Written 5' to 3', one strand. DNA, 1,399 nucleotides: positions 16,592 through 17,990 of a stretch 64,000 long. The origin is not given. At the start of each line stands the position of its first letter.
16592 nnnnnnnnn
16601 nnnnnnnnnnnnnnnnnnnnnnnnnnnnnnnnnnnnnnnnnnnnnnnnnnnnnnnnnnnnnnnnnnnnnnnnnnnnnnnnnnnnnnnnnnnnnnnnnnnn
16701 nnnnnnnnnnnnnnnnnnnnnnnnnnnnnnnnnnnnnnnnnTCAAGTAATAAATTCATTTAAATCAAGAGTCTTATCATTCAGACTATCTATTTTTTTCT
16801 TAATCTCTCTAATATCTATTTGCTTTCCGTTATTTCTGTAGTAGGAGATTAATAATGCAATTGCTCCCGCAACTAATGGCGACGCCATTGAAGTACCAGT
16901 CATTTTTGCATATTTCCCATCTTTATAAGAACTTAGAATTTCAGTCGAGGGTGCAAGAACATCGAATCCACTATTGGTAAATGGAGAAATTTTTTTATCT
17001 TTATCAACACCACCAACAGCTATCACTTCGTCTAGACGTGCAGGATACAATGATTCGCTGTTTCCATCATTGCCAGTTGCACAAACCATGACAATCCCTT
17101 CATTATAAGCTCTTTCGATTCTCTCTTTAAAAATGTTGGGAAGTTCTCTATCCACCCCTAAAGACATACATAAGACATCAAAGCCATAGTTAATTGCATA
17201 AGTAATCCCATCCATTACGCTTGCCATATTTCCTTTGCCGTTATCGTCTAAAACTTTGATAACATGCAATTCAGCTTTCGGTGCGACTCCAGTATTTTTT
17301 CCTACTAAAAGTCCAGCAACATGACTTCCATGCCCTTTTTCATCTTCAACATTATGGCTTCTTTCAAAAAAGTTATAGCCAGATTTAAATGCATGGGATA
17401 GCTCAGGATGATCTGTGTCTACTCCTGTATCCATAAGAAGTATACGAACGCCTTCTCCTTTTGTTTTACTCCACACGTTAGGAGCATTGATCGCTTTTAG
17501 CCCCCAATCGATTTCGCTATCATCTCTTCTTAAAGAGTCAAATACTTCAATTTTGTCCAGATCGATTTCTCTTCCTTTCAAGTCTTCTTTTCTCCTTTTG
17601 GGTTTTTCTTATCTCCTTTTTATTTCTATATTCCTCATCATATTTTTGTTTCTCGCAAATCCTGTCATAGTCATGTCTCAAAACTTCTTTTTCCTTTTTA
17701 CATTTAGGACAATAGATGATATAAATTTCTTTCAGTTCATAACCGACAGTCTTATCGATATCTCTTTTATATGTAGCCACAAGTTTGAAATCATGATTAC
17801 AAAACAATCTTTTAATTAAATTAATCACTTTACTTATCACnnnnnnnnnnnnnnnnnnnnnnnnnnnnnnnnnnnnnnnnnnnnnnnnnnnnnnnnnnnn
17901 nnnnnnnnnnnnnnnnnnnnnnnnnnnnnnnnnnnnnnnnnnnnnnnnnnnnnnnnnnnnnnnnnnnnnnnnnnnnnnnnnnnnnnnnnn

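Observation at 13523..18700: Self-promoted operon pairing RNA end-healing and sealing enzymes with a minimal NTase, two proteases and a basic zinc-finger protein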

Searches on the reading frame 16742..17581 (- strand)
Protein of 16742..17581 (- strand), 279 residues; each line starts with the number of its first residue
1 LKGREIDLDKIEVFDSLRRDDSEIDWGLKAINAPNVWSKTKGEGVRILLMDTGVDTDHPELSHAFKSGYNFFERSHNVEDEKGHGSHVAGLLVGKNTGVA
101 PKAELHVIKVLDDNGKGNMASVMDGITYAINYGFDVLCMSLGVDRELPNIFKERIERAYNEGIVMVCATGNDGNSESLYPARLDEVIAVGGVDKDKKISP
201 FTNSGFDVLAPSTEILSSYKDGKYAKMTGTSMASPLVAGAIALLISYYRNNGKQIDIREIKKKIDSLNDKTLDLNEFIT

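Call 3: search_protein_families(library=pfam, proteins=[window:16742-17581:-], max_evalue=0.01)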
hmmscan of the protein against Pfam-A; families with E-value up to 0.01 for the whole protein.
window:16742-17581:- (279 aa): 1 family
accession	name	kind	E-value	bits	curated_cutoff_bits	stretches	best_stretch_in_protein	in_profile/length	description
PF00082.27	Peptidase_S8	-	4.4e-48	164.5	21.8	1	42-257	1-265/288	Subtilase family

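Call 9: search_protein_families(library=ncbifam, proteins=[window:16742-17581:-], max_evalue=0.01)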
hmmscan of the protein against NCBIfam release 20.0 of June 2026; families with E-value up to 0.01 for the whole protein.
window:16742-17581:- (279 aa): 8 families
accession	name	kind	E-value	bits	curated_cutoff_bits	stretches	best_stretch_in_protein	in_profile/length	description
TIGR03921.1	T7SS_mycosin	equivalog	1.3e-40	139.6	278.75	1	32-250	2-249/353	type VII secretion-associated serine protease mycosin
NF049966.1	QH_SP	equivalog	6.3e-23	81.3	165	1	46-250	1-197/219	subtilisin-like serine protease QhpE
NF033595.1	denti_PrtP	equivalog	2.9e-20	72.4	300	1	139-270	344-480/606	dentilisin complex serine proteinase subunit PrtP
TIGR03895.1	protease_PatA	subfamily_domain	2.9e-19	69.3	421.05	1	84-264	1-196/606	PatA/PatG family cyanobactin maturation protease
NF040809.1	germ_prot_CspBA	exception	1.1e-14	53.2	1250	2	79-178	719-830/1099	bifunctional germination protease/germinant receptor pseudoprotease CspBA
NF040553.1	SGO_0316_fam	subfamily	1.4e-12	46.2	1400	2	70-172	344-464/1486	SGO_0316/SGO_0317 family LPXTG-anchored serine peptidase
NF051851.1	AtpSerPepEprS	equivalog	2.1e-11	42.6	1700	2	187-249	257-322/988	autotransporter serine peptidase EprS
NF040808.2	CspC_non_triad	exception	5.7e-10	38.3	675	1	206-253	459-506/556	bile acid germinant receptor pseudoprotease CspC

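Call 10: search_protein_families(library=phrogs, proteins=[window:16742-17581:-], max_evalue=0.001)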
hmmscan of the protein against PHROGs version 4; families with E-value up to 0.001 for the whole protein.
window:16742-17581:- (279 aa): 4 families
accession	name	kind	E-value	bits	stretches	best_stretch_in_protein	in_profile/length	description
phrog_3677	-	other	3.6e-80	271.1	1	19-266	569-830/1125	protease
phrog_9158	-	unknown function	4.8e-15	56.3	1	186-275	419-525/696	-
phrog_3964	-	unknown function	2.8e-08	33.6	1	40-246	271-528/779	-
phrog_27200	-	unknown function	9.7e-05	20.9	0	76-125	333-382/1832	-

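Call 66: search_solved_structures(query=window:16742-17581:-, max_evalue=1e-10, show_alignments=1)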
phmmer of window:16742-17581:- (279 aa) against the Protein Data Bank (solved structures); distinct sequences matched with E-value up to 1e-10: 164 (the best 60 are shown).
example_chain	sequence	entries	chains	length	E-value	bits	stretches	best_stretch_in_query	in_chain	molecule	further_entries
7y6m_C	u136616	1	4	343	2.1e-47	164.9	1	22-245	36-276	Intracellular serine protease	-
6f9m_A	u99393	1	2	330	6.8e-46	159.9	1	23-246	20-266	Serine protease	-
1dbi_A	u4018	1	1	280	7.5e-46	159.8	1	35-259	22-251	AK.1 SERINE PROTEASE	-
1thm_A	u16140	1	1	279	5e-44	153.8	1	25-250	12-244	THERMITASE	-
7xr8_A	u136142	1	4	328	1.5e-43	152.2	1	21-245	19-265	Major intracellular serine protease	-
1tec_E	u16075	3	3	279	1.5e-43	152.2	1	25-250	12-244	THERMITASE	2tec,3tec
2x8j_A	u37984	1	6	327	3.2e-42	147.9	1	22-249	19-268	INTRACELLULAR SUBTILISIN PROTEASE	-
2wv7_A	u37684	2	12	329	3.3e-42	147.8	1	22-249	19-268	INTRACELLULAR SUBTILISIN PROTEASE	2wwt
1bh6_A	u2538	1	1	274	5.7e-42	147.1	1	24-250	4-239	SUBTILISIN DY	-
2xrm_A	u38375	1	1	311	6.8e-42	146.8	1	22-249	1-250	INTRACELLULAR SUBTILISIN PROTEASE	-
1yu6_A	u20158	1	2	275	7.7e-42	146.6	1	24-251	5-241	Subtilisin Carlsberg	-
1af4_A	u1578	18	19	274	8.1e-42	146.5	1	24-251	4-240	SUBTILISIN CARLSBERG | SUBTILISIN CARLSBERG, TYPE VIII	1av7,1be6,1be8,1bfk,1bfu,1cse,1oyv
1scn_E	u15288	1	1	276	8.3e-42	146.5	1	24-251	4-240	SUBTILISIN CARLSBERG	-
1c9j_A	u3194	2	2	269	2.1e-41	145.2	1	23-259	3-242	SERINE PROTEASE | Subtilisin Savinase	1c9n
1st3_A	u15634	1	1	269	2.2e-41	145.1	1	23-259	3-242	SUBTILISIN BL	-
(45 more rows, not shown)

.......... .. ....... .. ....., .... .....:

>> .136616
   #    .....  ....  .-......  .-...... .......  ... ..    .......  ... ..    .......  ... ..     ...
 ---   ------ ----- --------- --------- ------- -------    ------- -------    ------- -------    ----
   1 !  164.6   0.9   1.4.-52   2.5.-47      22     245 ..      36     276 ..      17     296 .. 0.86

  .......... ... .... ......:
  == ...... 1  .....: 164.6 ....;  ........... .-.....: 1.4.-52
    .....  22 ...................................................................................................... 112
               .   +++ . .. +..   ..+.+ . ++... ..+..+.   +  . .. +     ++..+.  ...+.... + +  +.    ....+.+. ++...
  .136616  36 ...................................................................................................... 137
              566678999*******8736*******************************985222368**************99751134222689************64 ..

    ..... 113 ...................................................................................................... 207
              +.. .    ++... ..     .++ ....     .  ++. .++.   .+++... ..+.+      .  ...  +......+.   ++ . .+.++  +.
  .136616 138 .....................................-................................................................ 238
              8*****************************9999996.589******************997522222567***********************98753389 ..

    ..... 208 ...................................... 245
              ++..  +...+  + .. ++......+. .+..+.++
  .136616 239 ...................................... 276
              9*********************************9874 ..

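Call 81: search_protein_families(library=padloc, proteins=[window:16742-17581:-], max_evalue=0.01)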
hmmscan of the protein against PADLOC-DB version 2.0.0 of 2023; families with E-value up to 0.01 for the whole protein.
window:16742-17581:- (279 aa): 4 families
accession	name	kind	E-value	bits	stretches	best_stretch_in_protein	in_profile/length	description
PDLC03014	subtilase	-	1.4e-23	82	1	9-249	151-360/391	-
PDLC02198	IetS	-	8.6e-09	31.9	1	43-135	252-356/795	-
PDLC02199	IetS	-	1.2e-05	21.7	0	211-244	546-579/826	-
PDLC02197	IetS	-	0.00011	18.6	0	47-131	261-348/749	-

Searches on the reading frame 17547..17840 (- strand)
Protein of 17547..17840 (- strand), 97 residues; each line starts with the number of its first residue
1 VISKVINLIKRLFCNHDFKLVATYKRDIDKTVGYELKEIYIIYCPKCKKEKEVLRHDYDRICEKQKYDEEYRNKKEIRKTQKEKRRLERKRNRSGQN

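Call 3: search_protein_families(library=pfam, proteins=[window:17547-17840:-], max_evalue=0.01)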
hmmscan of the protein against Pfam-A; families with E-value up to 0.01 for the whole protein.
window:17547-17840:- (97 aa): 1 family
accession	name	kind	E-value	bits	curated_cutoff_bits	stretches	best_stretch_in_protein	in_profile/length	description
PF18491.7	SRA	-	0.0016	18.8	30.2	1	23-93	29-100/145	SET and RING associated domain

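Call 9: search_protein_families(library=ncbifam, proteins=[window:17547-17840:-], max_evalue=0.01)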
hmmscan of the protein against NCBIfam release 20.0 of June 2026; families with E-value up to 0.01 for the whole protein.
window:17547-17840:- (97 aa): 0 families

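Call 10: search_protein_families(library=phrogs, proteins=[window:17547-17840:-], max_evalue=0.001)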
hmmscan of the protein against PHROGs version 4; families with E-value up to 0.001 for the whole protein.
window:17547-17840:- (97 aa): 3 families
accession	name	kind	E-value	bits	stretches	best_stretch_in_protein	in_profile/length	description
phrog_6476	-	unknown function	1.2e-22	81.1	1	6-75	2-71/74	-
phrog_8294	-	unknown function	5.1e-05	24.2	1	5-49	4-46/56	-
phrog_7696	-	unknown function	0.00027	21.7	1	5-61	20-65/78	-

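Call 81: search_protein_families(library=padloc, proteins=[window:17547-17840:-], max_evalue=0.01)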
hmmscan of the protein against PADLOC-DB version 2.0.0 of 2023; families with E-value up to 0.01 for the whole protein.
window:17547-17840:- (97 aa): 0 families

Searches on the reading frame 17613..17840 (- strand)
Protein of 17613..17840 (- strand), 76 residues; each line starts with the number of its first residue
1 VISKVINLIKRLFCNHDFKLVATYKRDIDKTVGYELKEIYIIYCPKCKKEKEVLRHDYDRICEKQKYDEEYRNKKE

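Call 87: find_homologous_proteins(query=window:17613-17840:-, max_evalue=0.001)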
Query seq(76 aa) (76 aa): 2 proteins with E <= 0.001 among 2 candidates.
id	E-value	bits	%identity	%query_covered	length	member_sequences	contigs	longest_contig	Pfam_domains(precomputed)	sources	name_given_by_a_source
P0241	2.0e-42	160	100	100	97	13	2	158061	-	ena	-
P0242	3.1e-20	89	60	88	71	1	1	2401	-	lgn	-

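Call 95: search_protein_representatives(protein=window:17613-17840:-)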
Query: 76 residues. Proteins with E-value up to 0.001 (for the whole library): 33; up to 1e-10: 10; up to 1e-30: 0. The best 33 are listed.
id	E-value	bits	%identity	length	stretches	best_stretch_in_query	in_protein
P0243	1.7e-18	82.1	48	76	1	8-73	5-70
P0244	7.3e-17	76.9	52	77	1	9-74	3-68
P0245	1.8e-16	75.7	48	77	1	7-75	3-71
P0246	3.8e-16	74.6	46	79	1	6-73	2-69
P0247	6.2e-16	74.0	44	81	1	4-74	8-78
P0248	1.3e-15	73.0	54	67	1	9-67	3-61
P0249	6.8e-15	70.7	57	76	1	6-74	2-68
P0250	2.6e-14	68.8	49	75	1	6-74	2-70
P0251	5.1e-13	64.7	45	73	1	9-74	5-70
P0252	2.4e-12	62.6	43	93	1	6-74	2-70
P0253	6.6e-10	54.8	40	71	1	7-69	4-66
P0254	1.7e-09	53.5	43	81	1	8-75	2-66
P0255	4.3e-09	52.2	52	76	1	9-73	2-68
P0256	3.5e-08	49.3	38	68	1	7-67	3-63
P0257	6.3e-08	48.5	38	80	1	6-74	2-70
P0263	2.0e-05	40.6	-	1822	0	-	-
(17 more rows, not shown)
